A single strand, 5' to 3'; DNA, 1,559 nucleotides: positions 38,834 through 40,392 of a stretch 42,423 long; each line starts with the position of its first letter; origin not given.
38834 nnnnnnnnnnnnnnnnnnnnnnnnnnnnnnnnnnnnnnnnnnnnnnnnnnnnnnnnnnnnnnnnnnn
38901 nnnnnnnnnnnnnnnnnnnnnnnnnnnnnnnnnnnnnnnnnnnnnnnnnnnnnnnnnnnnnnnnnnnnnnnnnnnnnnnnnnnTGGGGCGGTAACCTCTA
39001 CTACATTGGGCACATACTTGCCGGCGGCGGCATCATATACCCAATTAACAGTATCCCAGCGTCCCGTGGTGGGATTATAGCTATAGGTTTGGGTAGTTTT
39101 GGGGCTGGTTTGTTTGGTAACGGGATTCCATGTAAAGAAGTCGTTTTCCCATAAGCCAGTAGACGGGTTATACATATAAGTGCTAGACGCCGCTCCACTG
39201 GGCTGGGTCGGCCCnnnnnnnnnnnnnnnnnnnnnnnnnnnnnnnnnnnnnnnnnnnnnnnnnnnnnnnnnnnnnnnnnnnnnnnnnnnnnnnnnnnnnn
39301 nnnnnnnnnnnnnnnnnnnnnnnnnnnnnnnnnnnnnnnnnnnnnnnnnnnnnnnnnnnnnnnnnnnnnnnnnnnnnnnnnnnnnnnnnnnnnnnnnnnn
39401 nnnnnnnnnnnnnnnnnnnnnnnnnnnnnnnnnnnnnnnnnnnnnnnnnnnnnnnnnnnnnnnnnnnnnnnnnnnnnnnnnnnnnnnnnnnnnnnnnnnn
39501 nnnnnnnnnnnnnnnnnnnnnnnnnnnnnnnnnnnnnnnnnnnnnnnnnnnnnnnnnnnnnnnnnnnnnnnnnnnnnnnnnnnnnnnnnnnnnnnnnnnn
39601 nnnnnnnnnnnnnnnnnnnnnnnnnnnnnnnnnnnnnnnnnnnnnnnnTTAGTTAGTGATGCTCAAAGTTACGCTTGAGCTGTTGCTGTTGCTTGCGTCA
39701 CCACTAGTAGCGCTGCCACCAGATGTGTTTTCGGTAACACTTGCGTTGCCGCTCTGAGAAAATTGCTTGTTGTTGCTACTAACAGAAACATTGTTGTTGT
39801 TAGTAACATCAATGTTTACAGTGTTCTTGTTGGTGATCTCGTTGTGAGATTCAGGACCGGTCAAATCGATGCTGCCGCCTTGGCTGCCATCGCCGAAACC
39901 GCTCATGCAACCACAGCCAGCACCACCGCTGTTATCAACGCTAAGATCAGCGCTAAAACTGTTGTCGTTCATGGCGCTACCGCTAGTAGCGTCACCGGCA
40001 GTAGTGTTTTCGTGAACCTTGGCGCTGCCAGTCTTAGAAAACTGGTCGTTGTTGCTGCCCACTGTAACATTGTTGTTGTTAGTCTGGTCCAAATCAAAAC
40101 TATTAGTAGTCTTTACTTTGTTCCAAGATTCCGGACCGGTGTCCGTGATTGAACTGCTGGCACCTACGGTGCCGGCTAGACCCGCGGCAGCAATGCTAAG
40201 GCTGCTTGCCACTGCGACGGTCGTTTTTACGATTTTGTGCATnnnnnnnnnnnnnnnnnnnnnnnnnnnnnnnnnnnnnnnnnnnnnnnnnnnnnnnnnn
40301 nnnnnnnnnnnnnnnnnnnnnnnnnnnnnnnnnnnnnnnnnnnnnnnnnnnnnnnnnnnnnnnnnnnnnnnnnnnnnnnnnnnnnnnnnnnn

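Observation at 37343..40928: Cluster of three secreted Asn/Gly/Thr/Ser-rich repeat proteins with curli/beta-solenoid-like repeat logic, convergent with an S8-FN3 protease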

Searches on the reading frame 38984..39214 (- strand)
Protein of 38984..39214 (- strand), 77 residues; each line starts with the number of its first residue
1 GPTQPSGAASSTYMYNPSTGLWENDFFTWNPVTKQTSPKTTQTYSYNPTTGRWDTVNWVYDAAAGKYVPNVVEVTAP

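Call 48: search_solved_structures(query=A3, max_evalue=10, show_alignments=3)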
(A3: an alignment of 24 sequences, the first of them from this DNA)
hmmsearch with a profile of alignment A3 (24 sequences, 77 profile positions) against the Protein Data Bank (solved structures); distinct sequences matched with E-value up to 10: 4.
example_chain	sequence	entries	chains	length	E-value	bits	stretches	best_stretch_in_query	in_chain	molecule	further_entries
4r03_A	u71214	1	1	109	0.061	16.5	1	12-73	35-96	Uncharacterized protein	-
3jc8_Pa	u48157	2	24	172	0.15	15.3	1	24-52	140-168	PilP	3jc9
7ozs_D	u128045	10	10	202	0.35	14.1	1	40-64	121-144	Ribosome biogenesis regulatory protein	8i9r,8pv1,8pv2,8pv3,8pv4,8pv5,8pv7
1cqy_A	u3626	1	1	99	0.47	13.7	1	50-72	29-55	BETA-AMYLASE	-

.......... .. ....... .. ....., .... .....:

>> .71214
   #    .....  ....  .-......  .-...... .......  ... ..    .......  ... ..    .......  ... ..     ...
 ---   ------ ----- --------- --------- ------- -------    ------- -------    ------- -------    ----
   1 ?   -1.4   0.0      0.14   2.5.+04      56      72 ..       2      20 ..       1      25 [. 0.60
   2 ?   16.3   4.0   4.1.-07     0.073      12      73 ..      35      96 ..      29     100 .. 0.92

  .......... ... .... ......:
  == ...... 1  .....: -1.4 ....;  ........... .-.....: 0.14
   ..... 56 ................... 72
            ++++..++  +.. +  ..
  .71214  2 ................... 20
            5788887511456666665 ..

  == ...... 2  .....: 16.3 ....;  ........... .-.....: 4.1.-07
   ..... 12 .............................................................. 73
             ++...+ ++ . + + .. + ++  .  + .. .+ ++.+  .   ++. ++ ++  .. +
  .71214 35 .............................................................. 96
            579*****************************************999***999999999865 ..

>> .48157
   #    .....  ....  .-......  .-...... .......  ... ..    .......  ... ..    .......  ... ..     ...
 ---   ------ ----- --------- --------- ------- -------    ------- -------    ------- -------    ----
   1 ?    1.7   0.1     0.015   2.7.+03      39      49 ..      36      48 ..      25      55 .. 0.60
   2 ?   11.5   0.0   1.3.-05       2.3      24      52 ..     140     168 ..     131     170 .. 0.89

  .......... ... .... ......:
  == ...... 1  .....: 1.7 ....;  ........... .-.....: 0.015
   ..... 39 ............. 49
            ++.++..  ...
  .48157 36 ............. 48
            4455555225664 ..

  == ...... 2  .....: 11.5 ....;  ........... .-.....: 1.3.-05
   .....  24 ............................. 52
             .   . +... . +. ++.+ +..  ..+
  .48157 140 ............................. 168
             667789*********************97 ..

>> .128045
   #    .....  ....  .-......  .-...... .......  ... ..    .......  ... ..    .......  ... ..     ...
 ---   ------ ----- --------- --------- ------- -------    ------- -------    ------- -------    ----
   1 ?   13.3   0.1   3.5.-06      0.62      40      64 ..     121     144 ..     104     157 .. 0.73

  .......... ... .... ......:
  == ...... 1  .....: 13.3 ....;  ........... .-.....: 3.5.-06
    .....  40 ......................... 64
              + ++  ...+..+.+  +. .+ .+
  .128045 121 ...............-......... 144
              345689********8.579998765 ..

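Call 49: search_protein_families(library=pfam, alignment_id=A3, max_evalue=1)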
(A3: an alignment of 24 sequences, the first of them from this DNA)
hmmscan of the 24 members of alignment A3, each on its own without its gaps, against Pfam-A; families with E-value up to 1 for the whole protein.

A. member 1, seq(77 aa): 8 families
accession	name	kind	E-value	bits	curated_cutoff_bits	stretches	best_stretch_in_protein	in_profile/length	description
PF13415.12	Kelch_3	-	0.00015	22.3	22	2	1-25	9-33/48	Galactose oxidase, central domain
PF13418.12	Kelch_4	-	0.0018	18.7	21.6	0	8-23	27-42/49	Galactose oxidase, central domain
PF01344.31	Kelch_1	-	0.0042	17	20.1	1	10-23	27-40/46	Kelch motif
PF17780.6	OCRE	-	0.0089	16.5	24.7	0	11-54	11-49/52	OCRE domain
PF13964.12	Kelch_6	-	0.0093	16.4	25.3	0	42-56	29-43/50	Kelch motif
PF25425.1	YfjL_N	-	0.11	13.2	27.8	1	24-74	21-72/97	YfjL-like, N-terminal domain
PF07886.16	BA14K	-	0.14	12.6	26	0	45-52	11-18/30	BA14K-like protein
PF19019.6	Phlebo_G2_C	-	0.38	10.8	25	0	41-59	102-120/171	Phlebovirus glycoprotein G2 C-terminal domain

B. families by the number of members that match (of 24 scanned): 14 families
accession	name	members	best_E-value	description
PF17780.6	OCRE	19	4.3e-06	OCRE domain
PF13415.12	Kelch_3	15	0.00015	Galactose oxidase, central domain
PF13964.12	Kelch_6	14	0.00059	Kelch motif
PF07886.16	BA14K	12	0.0018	BA14K-like protein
PF13418.12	Kelch_4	9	0.0018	Galactose oxidase, central domain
PF01344.31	Kelch_1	7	0.0041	Kelch motif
PF12930.12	DUF3836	5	0.015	Family of unknown function (DUF3836)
PF00301.25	Rubredoxin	4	0.014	Rubredoxin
PF19410.4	DUF5980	3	0.04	Family of unknown function (DUF5980)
PF08793.15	2C_adapt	2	0.0096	2-cysteine adaptor domain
PF25425.1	YfjL_N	1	0.11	YfjL-like, N-terminal domain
PF19019.6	Phlebo_G2_C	1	0.38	Phlebovirus glycoprotein G2 C-terminal domain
PF05322.16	NinE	1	0.41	NINE Protein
PF19554.4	DUF6077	1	0.61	Family of unknown function (DUF6077)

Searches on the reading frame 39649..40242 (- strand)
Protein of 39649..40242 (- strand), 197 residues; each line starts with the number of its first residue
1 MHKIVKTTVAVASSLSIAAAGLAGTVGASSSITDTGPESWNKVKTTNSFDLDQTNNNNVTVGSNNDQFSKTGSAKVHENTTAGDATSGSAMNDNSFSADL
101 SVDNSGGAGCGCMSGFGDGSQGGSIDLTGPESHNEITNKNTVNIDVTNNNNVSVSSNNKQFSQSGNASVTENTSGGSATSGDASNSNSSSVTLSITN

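Call 3: search_protein_families(library=pfam, proteins=[window:39649-40242:-], max_evalue=1)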
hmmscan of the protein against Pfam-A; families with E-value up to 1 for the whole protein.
window:39649-40242:- (197 aa): 1 family
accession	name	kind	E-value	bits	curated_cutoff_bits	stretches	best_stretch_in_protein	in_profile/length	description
PF18620.7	DUF5627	-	0.23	11.9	31.3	0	137-172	59-94/133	Domain of unknown function (DUF5627)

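Call 4: search_protein_families(library=ncbifam, proteins=[window:39649-40242:-], max_evalue=1)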
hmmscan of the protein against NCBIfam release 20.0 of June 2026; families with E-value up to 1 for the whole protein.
window:39649-40242:- (197 aa): 1 family
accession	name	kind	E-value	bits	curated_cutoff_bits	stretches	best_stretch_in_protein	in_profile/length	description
NF046110.1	RNaseP1Mthb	equivalog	0.38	10.9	90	0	138-167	33-62/88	ribonuclease P protein component 1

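Call 8: find_homologous_proteins(query=window:39649-40242:-, max_evalue=0.001)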
Query window:39649-40242:- (197 aa): 119 proteins with E <= 0.001 among 720 candidates.
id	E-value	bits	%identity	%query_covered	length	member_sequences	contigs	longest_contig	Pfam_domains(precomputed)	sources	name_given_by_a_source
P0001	3.0e-110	384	100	100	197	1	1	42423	-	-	-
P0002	3.2e-56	208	66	100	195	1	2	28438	-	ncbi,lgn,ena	-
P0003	3.3e-55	205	62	100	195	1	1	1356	-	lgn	-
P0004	5.0e-53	198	62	100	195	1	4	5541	-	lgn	-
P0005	2.2e-51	192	61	100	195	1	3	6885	-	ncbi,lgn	-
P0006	5.3e-51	191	59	100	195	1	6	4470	-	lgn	-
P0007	1.5e-49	186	56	100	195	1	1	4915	-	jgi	jgi:hypothetical protein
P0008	7.4e-44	168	54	100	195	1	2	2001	-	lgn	-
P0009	2.1e-38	150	47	83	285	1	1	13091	-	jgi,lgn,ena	-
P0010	4.2e-36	143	47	99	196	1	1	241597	-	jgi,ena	-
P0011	1.2e-35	141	47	73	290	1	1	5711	-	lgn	-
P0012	1.3e-35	141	50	99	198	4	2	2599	-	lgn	-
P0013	4.7e-35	139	44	81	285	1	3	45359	-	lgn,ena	-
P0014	5.2e-35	139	56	90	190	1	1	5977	-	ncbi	-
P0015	2.5e-34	137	50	100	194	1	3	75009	-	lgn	-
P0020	7.4e-33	132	50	99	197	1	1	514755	-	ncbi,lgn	-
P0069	2.9e-26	111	45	99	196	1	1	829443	-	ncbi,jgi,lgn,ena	jgi:hypothetical protein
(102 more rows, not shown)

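Call 16: predict_structure(alignment_id=A1)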
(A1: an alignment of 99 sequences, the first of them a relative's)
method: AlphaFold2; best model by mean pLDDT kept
length: 197 residues; sequences in the alignment: 99
mean_pLDDT: 62.8   pTM: 0.37
mean pLDDT of the five models: 62.8, 57.7, 48.1, 42.0, 32.9
residues with pLDDT >= 90: 0; 70-90: 66; 50-70: 91; < 50: 40
segments of 3 or more residues with pLDDT < 50: 1-28, 109-114, 116-120
pLDDT, mean of each block of 10 residues (from residue 1): 34 37 42 65 62 69 71 78 76 67 58 46 62 65 63 68 78 78 70 66
secondary structure, 60 per line:
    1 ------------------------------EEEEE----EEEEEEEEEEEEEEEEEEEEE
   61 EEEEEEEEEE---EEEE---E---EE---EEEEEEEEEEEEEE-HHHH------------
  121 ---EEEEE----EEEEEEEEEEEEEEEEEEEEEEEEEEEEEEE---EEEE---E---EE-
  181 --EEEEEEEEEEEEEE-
elements in order: E31-35 E40-70 E74-77 E90-103 H105-108 E124-128 E133-163 E167-170 E183-196

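Call 17: search_solved_structures(query=A1, max_evalue=10)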
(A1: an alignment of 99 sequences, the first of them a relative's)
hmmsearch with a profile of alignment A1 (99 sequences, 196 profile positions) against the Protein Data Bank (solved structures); distinct sequences matched with E-value up to 10: 0.

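Call 20: fold_search(model_id=the predicted structure, library=pdb)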
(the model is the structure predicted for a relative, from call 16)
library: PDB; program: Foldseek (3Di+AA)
matches with E <= 10: 3; with E <= 0.001: 0
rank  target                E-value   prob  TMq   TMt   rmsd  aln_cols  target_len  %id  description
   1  9u4u_A                7.1e-01  0.03  0.10  0.13  38.2       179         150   17  Structure of the functional amyloid FapC from Pseudomonas sp.UK4 (released 2025-08-06)
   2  9nqd_0                2.0e+00  0.01  0.07  0.06  41.4       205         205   18  Structure of Pseudomonas FapC Biofilm-Forming Functional Amyloid (released 2025-06-25)
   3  8enq_A                9.3e+00  0.01  0.08  0.15  42.7       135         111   12  E. coli CsgA fibril (218-pixel box size) (released 2023-10-04)

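Call 22: find_encoding_contigs(protein=P0069, flank=8000, max_places=3)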
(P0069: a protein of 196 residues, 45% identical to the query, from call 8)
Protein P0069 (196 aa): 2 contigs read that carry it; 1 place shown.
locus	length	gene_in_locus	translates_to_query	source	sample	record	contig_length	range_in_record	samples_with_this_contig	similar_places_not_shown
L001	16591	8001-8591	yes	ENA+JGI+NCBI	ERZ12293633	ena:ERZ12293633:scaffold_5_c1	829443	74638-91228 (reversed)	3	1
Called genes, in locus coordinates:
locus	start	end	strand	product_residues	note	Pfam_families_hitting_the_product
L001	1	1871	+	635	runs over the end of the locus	PF00012:HSP70, PF06723:MreB_Mbl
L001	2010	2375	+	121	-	PF02325:CCB3_YggT (weak)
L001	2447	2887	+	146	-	-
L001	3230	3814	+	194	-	PF04307:YdjM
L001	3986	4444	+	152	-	PF13328:HD_4 (weak)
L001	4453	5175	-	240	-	PF03358:FMN_red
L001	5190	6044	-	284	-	-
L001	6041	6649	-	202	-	PF04203:Sortase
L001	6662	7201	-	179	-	-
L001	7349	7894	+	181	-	-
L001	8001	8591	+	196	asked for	-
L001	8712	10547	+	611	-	-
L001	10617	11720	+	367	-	PF00226:DnaJ, PF01556:DnaJ_C, PF00684:DnaJ_CXXCXGXG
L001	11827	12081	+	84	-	-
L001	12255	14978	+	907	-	-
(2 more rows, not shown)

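Call 53: search_protein_representatives(alignment_id=A1)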
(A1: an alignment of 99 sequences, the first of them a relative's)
Query: 99 sequences, 196 profile positions. Proteins with E-value up to 0.001 (for the whole library): 2409; up to 1e-10: 1392; up to 1e-30: 339. The best 150 are listed.
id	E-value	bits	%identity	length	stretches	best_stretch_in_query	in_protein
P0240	1.0e-95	335.4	-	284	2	8-196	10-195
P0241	7.1e-89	313.0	-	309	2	7-196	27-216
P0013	2.7e-88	311.2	-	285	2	1-196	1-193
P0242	5.0e-86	303.8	-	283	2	7-196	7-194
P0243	1.1e-84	299.3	-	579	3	10-178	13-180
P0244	4.5e-84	297.4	-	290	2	2-196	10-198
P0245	1.0e-79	283.2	-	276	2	19-187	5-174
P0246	2.7e-78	278.5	-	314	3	28-196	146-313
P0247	6.4e-78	277.3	-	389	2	7-196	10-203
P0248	7.3e-77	273.8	-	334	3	27-196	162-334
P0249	1.4e-75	269.7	-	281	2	29-196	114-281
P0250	4.2e-75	268.1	-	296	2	10-196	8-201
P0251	1.9e-72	259.5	-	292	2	10-196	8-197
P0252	3.0e-71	255.5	-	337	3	25-196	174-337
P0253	9.1e-71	254.0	-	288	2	2-196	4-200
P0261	6.0e-62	225.2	-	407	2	2-196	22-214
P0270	2.7e-59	216.5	-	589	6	29-182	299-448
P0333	2.0e-50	187.6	-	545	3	32-194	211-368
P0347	4.0e-49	183.3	-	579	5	19-181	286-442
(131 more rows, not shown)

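Call 54: list_cluster_members(proteins=[P0240, P0243, P0270, P0247, P0333, P0347, P0261, P0020, P0167, P0140])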
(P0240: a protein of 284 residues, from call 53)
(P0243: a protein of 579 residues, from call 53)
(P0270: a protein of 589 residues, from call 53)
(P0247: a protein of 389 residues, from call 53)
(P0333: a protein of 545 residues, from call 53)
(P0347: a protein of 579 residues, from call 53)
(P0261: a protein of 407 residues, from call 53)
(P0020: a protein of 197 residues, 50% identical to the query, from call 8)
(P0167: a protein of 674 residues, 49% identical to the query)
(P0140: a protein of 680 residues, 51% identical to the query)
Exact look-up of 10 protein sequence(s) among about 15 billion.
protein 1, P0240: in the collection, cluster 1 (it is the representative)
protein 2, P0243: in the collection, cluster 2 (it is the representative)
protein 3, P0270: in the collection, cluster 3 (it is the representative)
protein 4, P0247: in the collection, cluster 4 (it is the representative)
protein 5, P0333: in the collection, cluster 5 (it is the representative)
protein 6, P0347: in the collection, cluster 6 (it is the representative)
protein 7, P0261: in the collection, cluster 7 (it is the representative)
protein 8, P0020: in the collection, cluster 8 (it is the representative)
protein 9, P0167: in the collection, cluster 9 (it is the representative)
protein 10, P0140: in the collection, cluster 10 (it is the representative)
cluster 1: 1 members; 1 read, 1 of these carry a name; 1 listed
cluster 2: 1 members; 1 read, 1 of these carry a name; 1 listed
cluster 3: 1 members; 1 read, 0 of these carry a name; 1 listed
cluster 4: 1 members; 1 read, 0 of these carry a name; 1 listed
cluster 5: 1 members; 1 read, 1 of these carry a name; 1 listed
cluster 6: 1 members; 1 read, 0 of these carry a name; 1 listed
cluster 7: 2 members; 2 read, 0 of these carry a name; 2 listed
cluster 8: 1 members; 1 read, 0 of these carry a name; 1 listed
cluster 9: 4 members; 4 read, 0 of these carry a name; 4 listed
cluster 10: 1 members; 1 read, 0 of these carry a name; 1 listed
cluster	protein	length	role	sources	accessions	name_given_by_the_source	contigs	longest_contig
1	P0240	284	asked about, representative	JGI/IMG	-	hypothetical protein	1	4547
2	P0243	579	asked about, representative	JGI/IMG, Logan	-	hypothetical protein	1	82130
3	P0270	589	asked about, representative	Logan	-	-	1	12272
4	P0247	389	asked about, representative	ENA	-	-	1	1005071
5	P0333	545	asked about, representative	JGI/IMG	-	hypothetical protein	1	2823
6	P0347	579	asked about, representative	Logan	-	-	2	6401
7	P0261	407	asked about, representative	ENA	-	-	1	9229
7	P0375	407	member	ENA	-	-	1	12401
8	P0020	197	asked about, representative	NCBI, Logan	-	-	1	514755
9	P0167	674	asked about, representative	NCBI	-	-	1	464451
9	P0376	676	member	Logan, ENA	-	-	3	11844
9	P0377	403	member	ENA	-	-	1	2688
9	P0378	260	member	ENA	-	-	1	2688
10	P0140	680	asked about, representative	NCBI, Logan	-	-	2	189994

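Call 70: search_protein_families(library=pfam, proteins=[P0270, P0243], max_evalue=0.1)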
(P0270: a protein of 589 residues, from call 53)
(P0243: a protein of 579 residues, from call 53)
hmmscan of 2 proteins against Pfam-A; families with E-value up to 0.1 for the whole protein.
P0270 (589 aa): 1 family
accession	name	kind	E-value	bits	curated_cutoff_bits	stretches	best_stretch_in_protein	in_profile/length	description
PF22384.1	PBP2_Ca3427_like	-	0.052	14.4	27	0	89-145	2-60/95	Ca3427-like PBP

P0243 (579 aa): 0 families

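Call 71: search_protein_families(library=ncbifam, proteins=[P0270, P0243], max_evalue=0.1)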
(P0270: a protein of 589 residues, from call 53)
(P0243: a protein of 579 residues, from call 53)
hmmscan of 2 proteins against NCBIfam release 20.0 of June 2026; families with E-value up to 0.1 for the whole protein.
P0270 (589 aa): 0 families

P0243 (579 aa): 0 families
